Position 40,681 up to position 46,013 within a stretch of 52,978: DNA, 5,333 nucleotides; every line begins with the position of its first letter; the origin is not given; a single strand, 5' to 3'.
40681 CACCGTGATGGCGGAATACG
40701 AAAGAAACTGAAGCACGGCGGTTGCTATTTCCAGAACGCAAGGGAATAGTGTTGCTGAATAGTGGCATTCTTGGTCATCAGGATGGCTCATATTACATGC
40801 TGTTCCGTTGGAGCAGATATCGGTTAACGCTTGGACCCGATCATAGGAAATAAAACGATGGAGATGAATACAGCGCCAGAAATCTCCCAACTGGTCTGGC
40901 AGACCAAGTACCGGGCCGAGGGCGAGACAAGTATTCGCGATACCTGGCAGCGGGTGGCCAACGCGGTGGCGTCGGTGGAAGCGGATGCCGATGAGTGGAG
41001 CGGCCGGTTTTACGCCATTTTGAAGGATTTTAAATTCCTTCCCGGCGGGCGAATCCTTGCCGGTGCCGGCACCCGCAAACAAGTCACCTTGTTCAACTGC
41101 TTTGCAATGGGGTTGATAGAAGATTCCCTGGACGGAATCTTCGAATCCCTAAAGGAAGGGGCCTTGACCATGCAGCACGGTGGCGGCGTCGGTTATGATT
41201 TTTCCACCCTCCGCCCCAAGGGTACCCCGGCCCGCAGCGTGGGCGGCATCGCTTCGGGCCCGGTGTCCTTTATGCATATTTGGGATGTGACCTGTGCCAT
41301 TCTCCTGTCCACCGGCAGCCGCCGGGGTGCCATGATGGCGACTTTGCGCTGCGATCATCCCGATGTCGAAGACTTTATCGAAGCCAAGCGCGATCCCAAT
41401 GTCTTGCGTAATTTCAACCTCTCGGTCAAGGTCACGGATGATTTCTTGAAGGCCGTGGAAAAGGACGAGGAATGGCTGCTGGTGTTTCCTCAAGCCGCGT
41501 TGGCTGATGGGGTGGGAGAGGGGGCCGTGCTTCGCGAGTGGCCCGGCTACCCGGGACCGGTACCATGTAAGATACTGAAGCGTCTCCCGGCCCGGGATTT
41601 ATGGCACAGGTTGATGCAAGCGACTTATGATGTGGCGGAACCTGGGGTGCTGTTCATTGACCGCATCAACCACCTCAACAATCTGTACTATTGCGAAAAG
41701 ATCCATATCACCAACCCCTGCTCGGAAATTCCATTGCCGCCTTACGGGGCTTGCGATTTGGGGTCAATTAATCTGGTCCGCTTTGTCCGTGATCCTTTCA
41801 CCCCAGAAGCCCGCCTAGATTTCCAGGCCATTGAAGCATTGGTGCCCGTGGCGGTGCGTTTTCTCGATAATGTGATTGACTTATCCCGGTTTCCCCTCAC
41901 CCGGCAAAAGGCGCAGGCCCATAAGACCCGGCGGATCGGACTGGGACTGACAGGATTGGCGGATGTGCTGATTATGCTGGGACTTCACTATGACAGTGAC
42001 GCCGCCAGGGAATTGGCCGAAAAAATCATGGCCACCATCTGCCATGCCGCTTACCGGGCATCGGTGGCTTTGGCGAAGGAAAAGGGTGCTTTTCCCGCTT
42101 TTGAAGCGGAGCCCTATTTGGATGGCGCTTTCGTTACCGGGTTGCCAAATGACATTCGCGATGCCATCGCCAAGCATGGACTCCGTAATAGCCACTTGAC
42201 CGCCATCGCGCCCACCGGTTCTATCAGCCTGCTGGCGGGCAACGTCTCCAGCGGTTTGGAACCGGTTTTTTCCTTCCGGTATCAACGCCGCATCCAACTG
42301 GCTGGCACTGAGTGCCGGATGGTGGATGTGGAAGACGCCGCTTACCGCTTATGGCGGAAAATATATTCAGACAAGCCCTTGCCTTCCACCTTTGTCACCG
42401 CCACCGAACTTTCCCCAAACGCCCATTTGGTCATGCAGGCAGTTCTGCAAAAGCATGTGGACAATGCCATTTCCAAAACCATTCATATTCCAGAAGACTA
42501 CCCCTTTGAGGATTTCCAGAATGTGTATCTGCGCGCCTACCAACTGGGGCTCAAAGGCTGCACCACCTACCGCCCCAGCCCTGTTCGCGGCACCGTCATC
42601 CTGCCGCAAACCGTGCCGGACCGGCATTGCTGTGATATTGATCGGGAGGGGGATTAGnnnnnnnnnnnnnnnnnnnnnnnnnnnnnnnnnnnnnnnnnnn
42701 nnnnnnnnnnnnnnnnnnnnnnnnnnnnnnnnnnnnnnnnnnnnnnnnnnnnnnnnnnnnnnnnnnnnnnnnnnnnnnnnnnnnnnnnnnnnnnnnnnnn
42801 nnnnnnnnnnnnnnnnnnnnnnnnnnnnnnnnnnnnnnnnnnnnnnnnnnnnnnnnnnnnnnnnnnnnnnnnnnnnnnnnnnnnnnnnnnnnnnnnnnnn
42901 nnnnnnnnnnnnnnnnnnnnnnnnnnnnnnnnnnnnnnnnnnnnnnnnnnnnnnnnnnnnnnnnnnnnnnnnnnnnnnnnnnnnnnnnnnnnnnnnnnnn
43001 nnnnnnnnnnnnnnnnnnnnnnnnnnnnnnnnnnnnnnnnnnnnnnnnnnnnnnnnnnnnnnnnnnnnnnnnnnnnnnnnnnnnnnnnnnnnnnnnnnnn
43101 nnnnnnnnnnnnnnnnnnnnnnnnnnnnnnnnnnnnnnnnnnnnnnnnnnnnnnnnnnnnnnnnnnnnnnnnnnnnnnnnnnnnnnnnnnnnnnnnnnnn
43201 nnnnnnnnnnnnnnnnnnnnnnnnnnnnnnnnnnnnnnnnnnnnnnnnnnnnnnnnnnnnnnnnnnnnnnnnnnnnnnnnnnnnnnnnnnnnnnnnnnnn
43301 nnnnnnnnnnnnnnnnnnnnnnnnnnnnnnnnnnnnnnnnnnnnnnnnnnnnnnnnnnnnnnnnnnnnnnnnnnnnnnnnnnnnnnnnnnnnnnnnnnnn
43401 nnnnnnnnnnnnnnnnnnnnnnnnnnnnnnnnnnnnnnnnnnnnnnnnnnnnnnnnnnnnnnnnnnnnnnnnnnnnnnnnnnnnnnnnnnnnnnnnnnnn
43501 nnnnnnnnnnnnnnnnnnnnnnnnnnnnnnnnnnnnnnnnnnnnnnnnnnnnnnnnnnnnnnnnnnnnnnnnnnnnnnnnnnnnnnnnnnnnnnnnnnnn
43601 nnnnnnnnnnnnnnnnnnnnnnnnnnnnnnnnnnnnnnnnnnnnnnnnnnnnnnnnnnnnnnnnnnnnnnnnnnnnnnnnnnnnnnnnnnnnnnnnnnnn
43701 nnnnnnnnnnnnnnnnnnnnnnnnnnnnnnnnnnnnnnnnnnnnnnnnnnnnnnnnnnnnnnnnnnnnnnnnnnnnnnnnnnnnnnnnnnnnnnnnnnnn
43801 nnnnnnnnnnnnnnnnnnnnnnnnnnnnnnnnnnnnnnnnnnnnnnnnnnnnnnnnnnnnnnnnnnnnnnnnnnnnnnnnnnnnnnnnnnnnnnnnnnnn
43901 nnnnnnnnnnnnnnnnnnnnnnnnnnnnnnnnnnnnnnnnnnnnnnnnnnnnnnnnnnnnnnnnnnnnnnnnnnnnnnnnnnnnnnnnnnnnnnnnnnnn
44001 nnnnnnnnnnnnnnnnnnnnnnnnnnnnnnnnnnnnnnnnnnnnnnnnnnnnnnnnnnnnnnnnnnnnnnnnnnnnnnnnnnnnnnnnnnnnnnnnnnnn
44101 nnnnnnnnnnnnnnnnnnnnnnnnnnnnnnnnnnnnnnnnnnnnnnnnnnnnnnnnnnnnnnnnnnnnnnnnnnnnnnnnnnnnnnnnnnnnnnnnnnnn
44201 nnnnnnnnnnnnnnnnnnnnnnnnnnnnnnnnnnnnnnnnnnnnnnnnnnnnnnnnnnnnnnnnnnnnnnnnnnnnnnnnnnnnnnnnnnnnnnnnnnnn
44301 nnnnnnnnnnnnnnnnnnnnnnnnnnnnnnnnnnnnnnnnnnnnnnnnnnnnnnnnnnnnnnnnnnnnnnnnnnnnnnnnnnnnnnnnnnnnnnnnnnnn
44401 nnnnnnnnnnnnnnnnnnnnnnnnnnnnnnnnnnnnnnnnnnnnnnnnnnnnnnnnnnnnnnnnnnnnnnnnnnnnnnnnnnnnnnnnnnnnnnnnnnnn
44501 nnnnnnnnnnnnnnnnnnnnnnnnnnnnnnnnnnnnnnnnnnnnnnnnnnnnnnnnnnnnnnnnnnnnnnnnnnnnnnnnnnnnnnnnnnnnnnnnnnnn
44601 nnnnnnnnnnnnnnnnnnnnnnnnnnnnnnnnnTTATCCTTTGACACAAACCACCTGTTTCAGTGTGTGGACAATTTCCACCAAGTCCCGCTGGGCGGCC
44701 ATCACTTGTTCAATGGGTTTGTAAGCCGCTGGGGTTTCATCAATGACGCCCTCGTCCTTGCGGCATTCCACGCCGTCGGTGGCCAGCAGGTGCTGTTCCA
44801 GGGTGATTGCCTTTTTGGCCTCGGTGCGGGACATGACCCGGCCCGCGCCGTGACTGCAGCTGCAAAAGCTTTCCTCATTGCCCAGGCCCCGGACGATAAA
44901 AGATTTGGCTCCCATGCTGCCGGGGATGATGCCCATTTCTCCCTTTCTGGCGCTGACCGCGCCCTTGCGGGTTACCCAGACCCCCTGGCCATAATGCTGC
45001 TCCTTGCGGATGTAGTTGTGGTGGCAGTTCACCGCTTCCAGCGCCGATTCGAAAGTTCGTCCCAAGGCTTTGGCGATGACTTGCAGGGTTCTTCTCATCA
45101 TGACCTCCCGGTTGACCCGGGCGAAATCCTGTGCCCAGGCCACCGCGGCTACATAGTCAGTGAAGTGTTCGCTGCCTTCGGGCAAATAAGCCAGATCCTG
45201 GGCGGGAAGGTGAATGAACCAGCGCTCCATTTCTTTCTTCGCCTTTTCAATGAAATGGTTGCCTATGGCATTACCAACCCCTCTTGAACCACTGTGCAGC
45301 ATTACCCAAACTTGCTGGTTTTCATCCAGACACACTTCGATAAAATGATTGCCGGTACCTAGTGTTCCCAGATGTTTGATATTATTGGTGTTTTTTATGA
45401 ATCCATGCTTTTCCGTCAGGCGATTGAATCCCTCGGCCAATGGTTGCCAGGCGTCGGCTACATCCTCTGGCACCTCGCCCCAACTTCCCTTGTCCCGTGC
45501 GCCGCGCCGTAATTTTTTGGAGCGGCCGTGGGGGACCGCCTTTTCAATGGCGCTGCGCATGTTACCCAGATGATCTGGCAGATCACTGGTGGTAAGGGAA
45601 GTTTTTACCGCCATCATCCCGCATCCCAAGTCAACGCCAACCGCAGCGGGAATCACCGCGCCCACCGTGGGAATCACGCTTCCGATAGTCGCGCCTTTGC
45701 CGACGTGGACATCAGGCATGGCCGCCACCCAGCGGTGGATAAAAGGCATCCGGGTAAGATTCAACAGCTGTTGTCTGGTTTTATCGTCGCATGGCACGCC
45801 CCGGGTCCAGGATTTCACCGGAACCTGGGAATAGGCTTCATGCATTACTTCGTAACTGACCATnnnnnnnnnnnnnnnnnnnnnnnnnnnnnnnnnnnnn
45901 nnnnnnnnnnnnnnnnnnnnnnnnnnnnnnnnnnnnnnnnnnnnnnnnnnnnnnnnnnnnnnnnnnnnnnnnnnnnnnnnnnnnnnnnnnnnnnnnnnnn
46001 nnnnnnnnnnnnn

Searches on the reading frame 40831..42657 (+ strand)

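Call 30: search_protein_families(library=pfam, proteins=[window:40831-42657:+], max_evalue=5)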
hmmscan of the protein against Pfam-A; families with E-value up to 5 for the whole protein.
window:40831-42657:+ (608 aa): 3 families
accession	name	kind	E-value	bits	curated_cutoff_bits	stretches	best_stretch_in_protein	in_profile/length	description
PF02867.20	Ribonuc_red_lgC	-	1.3e-132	443.5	23.9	1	90-580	3-523/523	Ribonucleotide reductase, barrel domain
PF00317.26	Ribonuc_red_lgN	-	7.8e-11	42.3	28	1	18-83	6-76/77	Ribonucleotide reductase, all-alpha domain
PF21995.1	RNR-II_ins_dom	-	0.035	14.8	27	1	120-150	69-99/107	B12-dependent ribonucleotide reductase, insertion domain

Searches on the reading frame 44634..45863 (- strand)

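Call 53: search_protein_families(library=pfam, proteins=[window:44634-45863:-], max_evalue=0.001)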
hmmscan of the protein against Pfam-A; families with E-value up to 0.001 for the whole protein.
window:44634-45863:- (409 aa): 1 family
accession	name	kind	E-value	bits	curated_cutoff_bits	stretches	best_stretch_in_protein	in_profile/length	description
PF01139.22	RtcB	-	4.1e-131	438.6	27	1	32-409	1-426/426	tRNA-splicing ligase RtcB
